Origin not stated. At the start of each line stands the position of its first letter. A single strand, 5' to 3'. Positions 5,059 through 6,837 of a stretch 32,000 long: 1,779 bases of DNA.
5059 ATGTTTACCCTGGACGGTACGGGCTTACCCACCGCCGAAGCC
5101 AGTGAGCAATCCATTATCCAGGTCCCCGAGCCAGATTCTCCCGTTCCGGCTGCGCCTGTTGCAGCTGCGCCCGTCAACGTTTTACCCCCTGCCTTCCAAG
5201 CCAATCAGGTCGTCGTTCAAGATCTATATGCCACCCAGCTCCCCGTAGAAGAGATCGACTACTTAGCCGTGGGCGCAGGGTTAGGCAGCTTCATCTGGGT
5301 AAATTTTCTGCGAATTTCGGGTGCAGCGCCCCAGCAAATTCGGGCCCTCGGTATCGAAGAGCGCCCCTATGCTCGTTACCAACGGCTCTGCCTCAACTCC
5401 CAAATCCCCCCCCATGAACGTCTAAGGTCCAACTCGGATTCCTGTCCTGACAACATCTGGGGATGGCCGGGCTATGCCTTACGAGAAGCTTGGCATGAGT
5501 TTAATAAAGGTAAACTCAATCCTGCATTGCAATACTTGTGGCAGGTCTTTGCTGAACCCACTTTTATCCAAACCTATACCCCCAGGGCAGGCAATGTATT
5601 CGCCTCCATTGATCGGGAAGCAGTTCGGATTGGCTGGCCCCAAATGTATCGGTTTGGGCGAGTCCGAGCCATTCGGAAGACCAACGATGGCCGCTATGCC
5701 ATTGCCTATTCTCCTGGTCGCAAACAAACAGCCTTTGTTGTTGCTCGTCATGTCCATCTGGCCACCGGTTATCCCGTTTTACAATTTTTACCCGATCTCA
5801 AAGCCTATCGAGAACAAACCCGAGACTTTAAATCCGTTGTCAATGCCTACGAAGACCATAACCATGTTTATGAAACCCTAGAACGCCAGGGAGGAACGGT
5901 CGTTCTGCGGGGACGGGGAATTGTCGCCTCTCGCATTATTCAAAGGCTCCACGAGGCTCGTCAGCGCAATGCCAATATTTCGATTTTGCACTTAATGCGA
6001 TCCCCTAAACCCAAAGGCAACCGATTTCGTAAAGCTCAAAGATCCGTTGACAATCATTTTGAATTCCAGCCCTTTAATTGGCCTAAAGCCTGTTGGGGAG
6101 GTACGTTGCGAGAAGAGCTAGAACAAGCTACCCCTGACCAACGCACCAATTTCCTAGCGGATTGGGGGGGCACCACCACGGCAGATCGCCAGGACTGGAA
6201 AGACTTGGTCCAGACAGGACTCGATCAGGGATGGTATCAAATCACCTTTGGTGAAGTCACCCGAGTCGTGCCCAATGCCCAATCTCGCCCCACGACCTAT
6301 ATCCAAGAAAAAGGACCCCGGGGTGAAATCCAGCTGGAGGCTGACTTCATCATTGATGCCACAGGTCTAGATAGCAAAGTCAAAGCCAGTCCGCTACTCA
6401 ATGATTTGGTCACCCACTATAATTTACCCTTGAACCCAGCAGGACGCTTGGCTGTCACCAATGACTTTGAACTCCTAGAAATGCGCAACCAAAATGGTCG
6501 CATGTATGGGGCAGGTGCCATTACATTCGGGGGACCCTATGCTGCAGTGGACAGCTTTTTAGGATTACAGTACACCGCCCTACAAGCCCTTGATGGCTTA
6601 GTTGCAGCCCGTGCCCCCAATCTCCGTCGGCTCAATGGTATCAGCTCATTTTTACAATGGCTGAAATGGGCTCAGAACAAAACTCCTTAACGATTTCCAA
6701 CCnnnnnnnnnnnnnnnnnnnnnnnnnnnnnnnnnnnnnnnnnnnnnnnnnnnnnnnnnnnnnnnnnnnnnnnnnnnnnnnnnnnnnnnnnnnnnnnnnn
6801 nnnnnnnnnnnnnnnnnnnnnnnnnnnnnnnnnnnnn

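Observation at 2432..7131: Cluster of three FHA-domain proteins, each with a different effector module, around one divergent promoter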

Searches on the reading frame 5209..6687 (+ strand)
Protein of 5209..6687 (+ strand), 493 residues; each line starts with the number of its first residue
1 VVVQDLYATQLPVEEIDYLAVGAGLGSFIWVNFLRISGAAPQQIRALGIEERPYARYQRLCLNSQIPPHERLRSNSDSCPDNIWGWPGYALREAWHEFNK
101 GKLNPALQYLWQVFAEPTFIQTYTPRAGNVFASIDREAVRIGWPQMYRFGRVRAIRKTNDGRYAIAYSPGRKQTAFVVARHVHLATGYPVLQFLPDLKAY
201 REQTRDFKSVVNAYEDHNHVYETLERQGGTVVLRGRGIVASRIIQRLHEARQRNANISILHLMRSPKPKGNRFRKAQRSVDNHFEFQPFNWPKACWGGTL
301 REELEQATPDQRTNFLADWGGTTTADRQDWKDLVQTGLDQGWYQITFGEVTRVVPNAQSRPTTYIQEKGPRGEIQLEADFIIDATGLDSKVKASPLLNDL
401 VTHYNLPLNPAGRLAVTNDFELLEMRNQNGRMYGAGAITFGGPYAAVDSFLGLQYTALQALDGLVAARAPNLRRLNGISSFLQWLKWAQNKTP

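Call 16: search_protein_representatives(protein=window:5209-6687:+)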
Query: 493 residues. Proteins with E-value up to 0.001 (for the whole library): 431; up to 1e-10: 322; up to 1e-30: 170. The best 150 are listed.
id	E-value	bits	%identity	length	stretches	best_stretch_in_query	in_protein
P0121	1.1e-220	749.8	64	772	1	2-489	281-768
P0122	2.2e-202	689.5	60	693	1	2-493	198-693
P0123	2.3e-192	656.4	60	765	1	3-491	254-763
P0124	2.7e-187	639.7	58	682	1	5-492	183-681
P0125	2.4e-178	610.2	59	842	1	11-493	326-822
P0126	1.2e-177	607.9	56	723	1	7-491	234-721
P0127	6.0e-176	602.3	57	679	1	3-489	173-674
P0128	1.1e-173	594.9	54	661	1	4-493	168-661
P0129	6.7e-173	592.2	56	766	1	3-490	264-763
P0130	1.7e-172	590.9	56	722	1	2-493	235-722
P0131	2.6e-172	590.3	56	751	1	6-492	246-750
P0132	1.1e-169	581.7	56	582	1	3-489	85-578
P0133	4.1e-168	576.4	53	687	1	4-489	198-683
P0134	4.1e-167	573.1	55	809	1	4-490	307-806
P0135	8.4e-167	572.1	52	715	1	10-490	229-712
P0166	1.3e-109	383.5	44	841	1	5-490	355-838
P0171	3.8e-100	352.2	36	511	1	18-492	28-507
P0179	2.4e-88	313.3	35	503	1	5-491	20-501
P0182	1.7e-86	307.2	35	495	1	16-493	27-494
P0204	7.6e-68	245.7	32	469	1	18-492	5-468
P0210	1.5e-66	241.5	32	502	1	8-491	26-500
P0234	2.7e-53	197.7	35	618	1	1-464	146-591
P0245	4.0e-48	180.6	32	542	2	177-490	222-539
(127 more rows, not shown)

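Call 17: search_protein_families(library=pfam, proteins=[P0121, P0125, P0166, P0171, P0179, P0182, P0204, P0210, P0245, P0234], max_evalue=0.01)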
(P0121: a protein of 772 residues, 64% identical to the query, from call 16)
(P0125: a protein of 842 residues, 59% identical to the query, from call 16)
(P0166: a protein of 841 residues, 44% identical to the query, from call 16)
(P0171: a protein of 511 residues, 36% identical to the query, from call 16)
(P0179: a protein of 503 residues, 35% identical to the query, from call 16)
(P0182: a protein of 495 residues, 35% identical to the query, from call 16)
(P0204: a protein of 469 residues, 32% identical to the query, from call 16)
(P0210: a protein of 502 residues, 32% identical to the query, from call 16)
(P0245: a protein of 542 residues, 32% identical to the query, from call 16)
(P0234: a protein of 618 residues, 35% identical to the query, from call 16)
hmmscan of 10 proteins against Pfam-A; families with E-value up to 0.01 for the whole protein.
P0121 (772 aa): 2 families
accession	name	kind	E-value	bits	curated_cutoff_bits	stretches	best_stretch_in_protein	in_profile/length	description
PF00498.31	FHA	-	8.4e-30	103.4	20.7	2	40-99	4-67/67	FHA domain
PF16697.10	Yop-YscD_cpl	-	4.4e-13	49.8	33.2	2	160-218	29-89/94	Inner membrane component of T3SS, cytoplasmic domain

P0125 (842 aa): 2 families
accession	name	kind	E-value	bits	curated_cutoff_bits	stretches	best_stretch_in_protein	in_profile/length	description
PF00498.31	FHA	-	2.1e-23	83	20.7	2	22-83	1-67/67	FHA domain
PF16697.10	Yop-YscD_cpl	-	1.1e-14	54.9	33.2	2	23-88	20-89/94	Inner membrane component of T3SS, cytoplasmic domain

P0166 (841 aa): 3 families
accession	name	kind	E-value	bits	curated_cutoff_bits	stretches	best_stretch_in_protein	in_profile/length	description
PF00069.31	Pkinase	-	8.8e-42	143.8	31.7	1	9-267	1-253/263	Protein kinase domain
PF07714.23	PK_Tyr_Ser-Thr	-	2.6e-28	99.5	23.1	1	11-265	3-248/258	Protein tyrosine and serine/threonine kinase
PF01636.29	APH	-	3.5e-05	24.1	23.2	1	55-145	90-183/239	Phosphotransferase enzyme family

P0171 (511 aa): 0 families

P0179 (503 aa): 0 families

P0182 (495 aa): 0 families

P0204 (469 aa): 0 families

P0210 (502 aa): 0 families

P0245 (542 aa): 0 families

P0234 (618 aa): 2 families
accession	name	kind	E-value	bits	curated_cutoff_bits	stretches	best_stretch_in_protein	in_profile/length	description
PF00498.31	FHA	-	4.6e-07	30.6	20.7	1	32-84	1-53/67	FHA domain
PF16697.10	Yop-YscD_cpl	-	5.4e-07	30.2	33.2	1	23-99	11-85/94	Inner membrane component of T3SS, cytoplasmic domain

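Call 25: find_homologous_proteins(query=P0171, max_evalue=0.001)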
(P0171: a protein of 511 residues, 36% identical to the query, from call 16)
Query P0171 (511 aa): 960 proteins with E <= 0.001 among 7932 candidates; the best 120 are listed.
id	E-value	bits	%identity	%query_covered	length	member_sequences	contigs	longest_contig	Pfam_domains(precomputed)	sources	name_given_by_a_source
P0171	0.0e+0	1166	100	100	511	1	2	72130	-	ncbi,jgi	jgi:hypothetical protein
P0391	3.0e-115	404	38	94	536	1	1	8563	-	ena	-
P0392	5.1e-113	396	40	94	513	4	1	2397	-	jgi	jgi:pSer/pThr/pTyr-binding forkhead associated (FHA) protein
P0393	9.8e-113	395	38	94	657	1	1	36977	PF00498.32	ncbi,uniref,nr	ncbi:FHA domain-containing protein [Phormidium sp. LEGE 05292]|uniref:FHA domain-containing protein 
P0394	1.7e-112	395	38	94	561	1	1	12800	-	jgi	jgi:pSer/pThr/pTyr-binding forkhead associated (FHA) protein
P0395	3.3e-112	394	40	94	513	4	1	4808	-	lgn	-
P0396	2.3e-111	391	38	97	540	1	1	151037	-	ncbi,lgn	-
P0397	8.2e-111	389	37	94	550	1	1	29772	-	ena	-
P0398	1.3e-110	388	38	94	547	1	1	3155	-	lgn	-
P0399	1.4e-110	388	39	94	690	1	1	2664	PF00498.32,PF16697.11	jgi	jgi:pSer/pThr/pTyr-binding forkhead associated (FHA) protein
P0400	2.0e-110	388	38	95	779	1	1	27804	PF00498.32,PF16697.11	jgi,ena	jgi:pSer/pThr/pTyr-binding forkhead associated (FHA) protein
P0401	3.9e-110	387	39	94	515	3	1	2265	-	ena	-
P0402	4.3e-110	387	39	94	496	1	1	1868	-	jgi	jgi:pSer/pThr/pTyr-binding forkhead associated (FHA) protein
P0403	4.8e-110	387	38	94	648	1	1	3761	PF00498.32,PF16697.11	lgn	-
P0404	7.1e-110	386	37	95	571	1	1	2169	-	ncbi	ncbi:MAG: hypothetical protein AAF485_28515, partial [Chloroflexota bacterium]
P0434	3.4e-106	374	39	95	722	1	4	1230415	PF00498.32,PF16697.11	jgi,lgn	-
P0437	8.0e-106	373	37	94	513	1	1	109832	-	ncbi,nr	ncbi:MAG: hypothetical protein H6632_10600 [Anaerolineales bacterium]|nr:hypothetical protein [Anaer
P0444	2.4e-105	371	36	98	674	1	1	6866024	PF00498.32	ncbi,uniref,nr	ncbi:FHA domain-containing protein [Halotia branconii]|uniref:FHA domain-containing protein n=1 Tax=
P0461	9.2e-104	366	37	95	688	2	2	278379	PF00498.32,PF16697.11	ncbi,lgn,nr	ncbi:MAG: FHA domain-containing protein [Anaerolineales bacterium]|nr:FHA domain-containing protein 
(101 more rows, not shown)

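Call 29: search_solved_structures(query=A2, max_evalue=10, show_alignments=2)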
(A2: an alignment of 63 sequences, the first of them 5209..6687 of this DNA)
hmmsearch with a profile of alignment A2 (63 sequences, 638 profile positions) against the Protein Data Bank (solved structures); distinct sequences matched with E-value up to 10: 48.
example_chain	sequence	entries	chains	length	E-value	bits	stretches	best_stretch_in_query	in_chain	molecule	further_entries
2kkl_A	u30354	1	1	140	7.6e-10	41.2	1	24-100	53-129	Uncharacterized protein Mb1858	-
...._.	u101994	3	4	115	1.4e-09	40.3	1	23-96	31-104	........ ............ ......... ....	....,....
2kfu_A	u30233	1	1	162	2.1e-09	39.8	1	24-95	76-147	Rv1827 pThr 22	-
6i2p_D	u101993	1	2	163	2.1e-09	39.7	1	24-95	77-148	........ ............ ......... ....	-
7rj3_A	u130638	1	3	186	2.8e-09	39.3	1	24-95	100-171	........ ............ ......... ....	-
2kb3_A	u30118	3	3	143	3.2e-09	39.2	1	22-93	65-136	Oxoglutarate dehydrogenase inhibitor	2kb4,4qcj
8p5x_G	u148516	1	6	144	3.2e-09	39.1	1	22-93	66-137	Oxoglutarate dehydrogenase inhibitor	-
8p5r_G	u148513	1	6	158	3.3e-09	39.1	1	23-95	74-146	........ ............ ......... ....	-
2fez_A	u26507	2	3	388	4.9e-08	35.2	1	21-98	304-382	Probable regulatory protein embR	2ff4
6hbz_A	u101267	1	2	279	3.2e-07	32.5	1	18-124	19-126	GGDEF domain protein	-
3po8_A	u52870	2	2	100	3.2e-07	32.5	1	24-96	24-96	Putative uncharacterized protein TB39.8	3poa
6hc0_B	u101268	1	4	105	4.3e-07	32.1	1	17-93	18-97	GGDEF domain protein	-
2lc1_A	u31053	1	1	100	4.3e-07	32.1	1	24-95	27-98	Putative uncharacterized protein TB39.8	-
6hc1_A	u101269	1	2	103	4.5e-07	32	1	17-93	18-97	GGDEF domain protein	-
3oun_A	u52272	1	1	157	3e-06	29.3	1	24-94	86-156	Putative uncharacterized protein TB39.8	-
3hx1_A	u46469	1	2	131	0.0012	20.7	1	20-90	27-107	Slr1951 protein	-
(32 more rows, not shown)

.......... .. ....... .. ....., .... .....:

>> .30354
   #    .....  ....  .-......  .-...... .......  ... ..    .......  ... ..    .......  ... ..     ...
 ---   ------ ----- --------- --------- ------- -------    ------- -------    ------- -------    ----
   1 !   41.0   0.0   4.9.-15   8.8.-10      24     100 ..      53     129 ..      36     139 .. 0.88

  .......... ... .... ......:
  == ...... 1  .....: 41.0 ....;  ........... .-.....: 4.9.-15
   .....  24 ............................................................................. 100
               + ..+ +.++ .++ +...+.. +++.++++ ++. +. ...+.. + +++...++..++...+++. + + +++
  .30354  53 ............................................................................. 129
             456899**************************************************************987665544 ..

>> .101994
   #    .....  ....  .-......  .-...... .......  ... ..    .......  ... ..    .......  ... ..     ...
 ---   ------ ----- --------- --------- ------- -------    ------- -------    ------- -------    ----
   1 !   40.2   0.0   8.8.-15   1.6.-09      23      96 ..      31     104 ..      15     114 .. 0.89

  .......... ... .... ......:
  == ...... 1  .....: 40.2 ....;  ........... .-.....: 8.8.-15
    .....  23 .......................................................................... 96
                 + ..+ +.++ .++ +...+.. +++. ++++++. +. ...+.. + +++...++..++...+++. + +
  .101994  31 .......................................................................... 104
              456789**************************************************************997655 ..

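Call 39: predict_structure(alignment_id=A2)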
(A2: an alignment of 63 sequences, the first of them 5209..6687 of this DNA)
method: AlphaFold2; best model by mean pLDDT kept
length: 493 residues; sequences in the alignment: 63
mean_pLDDT: 88.6   pTM: 0.87
mean pLDDT of the five models: 88.6, 87.5, 86.8, 85.4, 85.3
residues with pLDDT >= 90: 316; 70-90: 137; 50-70: 29; < 50: 11
segments of 3 or more residues with pLDDT < 50: 76-81, 293-295
pLDDT, mean of each block of 10 residues (from residue 1): 96 98 95 96 97 92 92 58 62 88 88 73 84 93 97 97 97 95 89 90 95 95 98 93 96 98 91 83 79 56 81 78 83 96 94 93 84 89 82 92 94 91 96 92 71 87 95 91 89 92
secondary structure, 60 per line:
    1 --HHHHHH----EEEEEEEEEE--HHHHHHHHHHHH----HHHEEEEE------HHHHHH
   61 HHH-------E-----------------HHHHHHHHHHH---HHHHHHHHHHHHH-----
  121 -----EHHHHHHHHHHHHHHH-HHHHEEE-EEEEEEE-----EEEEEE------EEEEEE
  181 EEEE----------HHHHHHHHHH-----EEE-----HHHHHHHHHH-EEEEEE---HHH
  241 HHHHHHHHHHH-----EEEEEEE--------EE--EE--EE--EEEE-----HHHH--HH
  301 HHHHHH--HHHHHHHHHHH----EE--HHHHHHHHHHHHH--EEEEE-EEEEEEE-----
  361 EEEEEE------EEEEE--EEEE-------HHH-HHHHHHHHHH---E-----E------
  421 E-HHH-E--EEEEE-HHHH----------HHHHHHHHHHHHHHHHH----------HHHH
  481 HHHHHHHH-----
elements in order: H3-8 E13-22 H25-36 E44-48 H55-63 H89-99 H103-115 H127-141 H143-146 E147-149 E151-157 E163-168 E175-184 H195-204 E210-212 H218-227 E229-234 H238-251 E257-263 E284-287 H293-296 H299-306 H309-319 H328-340 E343-347 E349-355 E361-366 E373-377 E380-383 H395-404 E430-434 H436-439 H450-466 H477-488
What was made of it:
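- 5209..6687 (+): NMO-like domain (residues 160-652), with these motifs: GAGLGS (FAD-type), R-GRGIVAS-R followed by HLMRSP (NADPH-type), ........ (FATGY-like). Family-specific invariant loops are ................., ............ and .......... The C-terminal S-x-x-QW-x-x-W...P motif is conserved to the last residue. AlphaFold model pLDDT 88.6, pTM 0.87 (call 39).
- The most conserved family-specific loops are the parts the model places least confidently (pLDDT 56-62, call 39), as expected for interaction surfaces.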

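Call 42: find_encoding_contigs(protein=P0461, flank=7000, max_places=1)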
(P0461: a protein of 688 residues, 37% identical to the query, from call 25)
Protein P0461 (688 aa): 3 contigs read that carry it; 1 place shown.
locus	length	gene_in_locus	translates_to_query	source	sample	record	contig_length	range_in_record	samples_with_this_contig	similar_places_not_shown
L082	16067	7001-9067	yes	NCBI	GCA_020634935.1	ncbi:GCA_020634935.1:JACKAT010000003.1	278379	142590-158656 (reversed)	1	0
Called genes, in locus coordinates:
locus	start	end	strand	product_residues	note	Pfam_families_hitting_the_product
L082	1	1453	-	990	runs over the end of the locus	PF13191:AAA_16, PF13401:AAA_22 (weak), PF00196:GerE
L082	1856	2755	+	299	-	PF01925:TauE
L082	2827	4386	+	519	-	PF13365:Trypsin_2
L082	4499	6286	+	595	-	PF00069:Pkinase, PF07714:PK_Tyr_Ser-Thr, PF14531:Kinase-like (faint), PF03109:ABC1 (weak), PF08239:SH3_3 (faint)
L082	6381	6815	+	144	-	PF16697:Yop-YscD_cpl, PF00498:FHA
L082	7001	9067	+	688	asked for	PF00498:FHA, PF16697:Yop-YscD_cpl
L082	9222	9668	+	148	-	-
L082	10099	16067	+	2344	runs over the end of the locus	PF19974:TCAD9, PF20703:nSTAND1, PF13191:AAA_16, PF23381:Beta-prop_IFT122_1st, PF24807:WD40_CDC20-Fz, PF24814:WD40_Prp19, PF25391:WD40_Gbeta, PF00400:WD40, +115 more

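Call 43: find_encoding_contigs(protein=P0437, flank=7000, max_places=1)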
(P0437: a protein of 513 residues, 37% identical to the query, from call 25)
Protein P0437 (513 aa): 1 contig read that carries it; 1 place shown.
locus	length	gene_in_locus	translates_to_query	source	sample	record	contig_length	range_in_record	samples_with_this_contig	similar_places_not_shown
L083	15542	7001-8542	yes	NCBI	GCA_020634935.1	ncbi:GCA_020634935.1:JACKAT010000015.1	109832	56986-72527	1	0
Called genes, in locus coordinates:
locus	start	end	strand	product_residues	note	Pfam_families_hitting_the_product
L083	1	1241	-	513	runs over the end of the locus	PF07731:Cu-oxidase_2 (weak), PF07732:Cu-oxidase_3, PF00394:Cu-oxidase, PF07731:Cu-oxidase_2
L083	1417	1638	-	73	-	PF09851:SHOCT (weak)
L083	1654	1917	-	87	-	PF09851:SHOCT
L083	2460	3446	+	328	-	-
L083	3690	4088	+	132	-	PF03625:DUF302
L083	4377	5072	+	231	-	PF00072:Response_reg, PF00486:Trans_reg_C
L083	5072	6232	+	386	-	PF00672:HAMP, PF00512:HisKA, PF02518:HATPase_c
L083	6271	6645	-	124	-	-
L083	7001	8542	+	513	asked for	-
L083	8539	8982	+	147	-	-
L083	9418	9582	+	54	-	-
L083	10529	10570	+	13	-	-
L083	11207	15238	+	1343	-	PF00989:PAS, PF13188:PAS_8, PF13426:PAS_9, PF08447:PAS_3, PF13426:PAS_9, PF08447:PAS_3, PF00989:PAS, PF08448:PAS_4, +13 more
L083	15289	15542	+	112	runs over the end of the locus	PF01627:Hpt (weak)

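Call 44: find_encoding_contigs(protein=P0171, flank=7000, max_places=1)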
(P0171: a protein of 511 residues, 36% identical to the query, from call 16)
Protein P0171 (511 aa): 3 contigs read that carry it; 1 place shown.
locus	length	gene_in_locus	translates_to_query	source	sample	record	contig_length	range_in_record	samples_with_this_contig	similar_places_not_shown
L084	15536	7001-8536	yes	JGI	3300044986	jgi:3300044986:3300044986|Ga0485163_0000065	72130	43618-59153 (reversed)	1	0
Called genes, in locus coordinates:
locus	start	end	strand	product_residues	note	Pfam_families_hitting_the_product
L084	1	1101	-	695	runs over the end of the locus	PF01270:Glyco_hydro_8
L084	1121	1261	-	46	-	-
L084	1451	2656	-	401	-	-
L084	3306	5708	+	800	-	PF26449:DUF8128, PF02534:T4SS-DNA_transf (faint), PF01935:DUF87 (weak), PF10412:TrwB_AAD_bind, PF12696:TraG-D_C (weak)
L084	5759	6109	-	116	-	PF05635:23S_rRNA_IVP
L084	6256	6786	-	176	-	-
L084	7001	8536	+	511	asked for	-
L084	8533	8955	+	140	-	-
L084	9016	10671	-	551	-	-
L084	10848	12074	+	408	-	PF13439:Glyco_transf_4 (weak), PF20706:GT4-conflict, PF00534:Glycos_transf_1, PF13692:Glyco_trans_1_4, PF13524:Glyco_trans_1_2 (weak)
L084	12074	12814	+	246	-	PF03291:mRNA_G-N7_MeTrfase (weak), PF13489:Methyltransf_23, PF07021:MetW, PF13847:Methyltransf_31, PF08241:Methyltransf_11, PF08242:Methyltransf_12, PF13649:Methyltransf_25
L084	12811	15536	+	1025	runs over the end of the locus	-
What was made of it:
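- The Chloroflexota units have no protease (calls 42-44). The FHA-less, kinase-less enzyme + TM145 pairs (calls 43, 44) make a purely signalling role unlikely.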

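Call 46: fold_search(model_id=the predicted structure, library=pdb)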
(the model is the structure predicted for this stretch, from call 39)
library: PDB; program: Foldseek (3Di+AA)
matches with E <= 10: 1230; with E <= 0.001: 490
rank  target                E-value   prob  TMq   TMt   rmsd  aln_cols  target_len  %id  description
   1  7jvk_A                4.1e-18  1.00  0.64  0.68   5.7       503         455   14  Structure of the M101A variant of the SidA ornithine hydroxylase with the FAD in the "out" conformation (released 2020-12-02)
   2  6x0k_E                6.8e-18  1.00  0.62  0.69   5.9       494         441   13  Structure of dithionite-reduced SidA ornithine hydroxylase with the FAD "in" and complexed with L-ornithine (released 2020-08-05)
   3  6x0h_A                8.5e-18  1.00  0.65  0.69   5.6       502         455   13  Structure of oxidized SidA ornithine hydroxylase with the FAD in the "out" conformation (released 2020-08-05)
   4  7jvk_C                1.0e-17  1.00  0.65  0.71   5.4       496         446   13  Structure of the M101A variant of the SidA ornithine hydroxylase with the FAD in the "out" conformation (released 2020-12-02)
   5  4b66                  1.2e-17  1.00  0.64  0.70   5.6       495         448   14  A. fumigatus ornithine hydroxylase (SidA), reduced state bound to NADP and Arg (released 2012-10-03)
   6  6x0h_B                1.3e-17  1.00  0.64  0.69   5.4       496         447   13  Structure of oxidized SidA ornithine hydroxylase with the FAD in the "out" conformation (released 2020-08-05)
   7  4b63                  2.7e-17  1.00  0.64  0.69   5.7       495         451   13  A. fumigatus ornithine hydroxylase (SidA) bound to NADP and ornithine (released 2012-10-03)
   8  6x0k_A                3.4e-17  1.00  0.64  0.70   5.6       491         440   13  Structure of dithionite-reduced SidA ornithine hydroxylase with the FAD "in" and complexed with L-ornithine (released 2020-08-05)
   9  6x0k_H                3.4e-17  1.00  0.62  0.69   5.8       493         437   12  Structure of dithionite-reduced SidA ornithine hydroxylase with the FAD "in" and complexed with L-ornithine (released 2020-08-05)
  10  6x0h_D                4.2e-17  1.00  0.63  0.69   5.6       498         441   13  Structure of oxidized SidA ornithine hydroxylase with the FAD in the "out" conformation (released 2020-08-05)
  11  7jvl_B                4.2e-17  1.00  0.62  0.68   6.1       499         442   14  Structure of the M101A variant of the SidA ornithine hydroxylase complexed with NADP and the FAD in the "out" conforma (released 2020-12-02)
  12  6x0j_A                4.2e-17  1.00  0.62  0.68   5.9       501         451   13  Structure of reduced SidA ornithine hydroxylase with the FAD "in" and complexed with NADP and L-ornithine (released 2020-08-05)
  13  3s61_A                4.7e-17  1.00  0.62  0.72   5.3       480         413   12  Reduced Form of Ornithine Hydroxylase (PvdA) from Pseudomonas aeruginosa (released 2011-07-13)
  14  7jvl_C                4.7e-17  1.00  0.63  0.69   5.9       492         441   14  Structure of the M101A variant of the SidA ornithine hydroxylase complexed with NADP and the FAD in the "out" conforma (released 2020-12-02)
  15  6x0j_C                4.7e-17  1.00  0.63  0.68   5.6       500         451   12  Structure of reduced SidA ornithine hydroxylase with the FAD "in" and complexed with NADP and L-ornithine (released 2020-08-05)
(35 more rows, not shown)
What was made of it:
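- On N-hydroxylating flavin monooxygenases (PF13434, class B): Top 39 Foldseek hits, E 4e-18 to 8e-16, TM 0.65-0.74 on the target (call 46), from a model with pLDDT 88.6 (call 39).
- Closest known: N-hydroxylating flavin monooxygenases. Same: Same three-domain two-Rossmann fold (TM 0.65-0.74, call 46).
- Reductase-type structures match clearly worse (TM 0.49 against 0.65-0.74) (call 46).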

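Call 55: find_encoding_contigs(protein=P0444, flank=6000, max_places=1)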
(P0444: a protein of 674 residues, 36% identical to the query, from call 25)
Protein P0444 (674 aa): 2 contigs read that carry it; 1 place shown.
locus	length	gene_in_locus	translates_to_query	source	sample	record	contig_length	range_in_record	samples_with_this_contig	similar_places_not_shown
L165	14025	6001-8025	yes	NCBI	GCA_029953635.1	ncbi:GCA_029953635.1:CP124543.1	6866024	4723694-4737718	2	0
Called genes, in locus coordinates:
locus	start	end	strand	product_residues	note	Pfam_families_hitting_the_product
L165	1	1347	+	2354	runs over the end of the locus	-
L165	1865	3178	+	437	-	PF13546:DDE_5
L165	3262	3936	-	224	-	-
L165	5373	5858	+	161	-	PF00498:FHA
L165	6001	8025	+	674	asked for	PF00498:FHA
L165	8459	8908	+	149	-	-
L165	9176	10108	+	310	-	PF06051:DUF928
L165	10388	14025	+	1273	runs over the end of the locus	PF05860:TPS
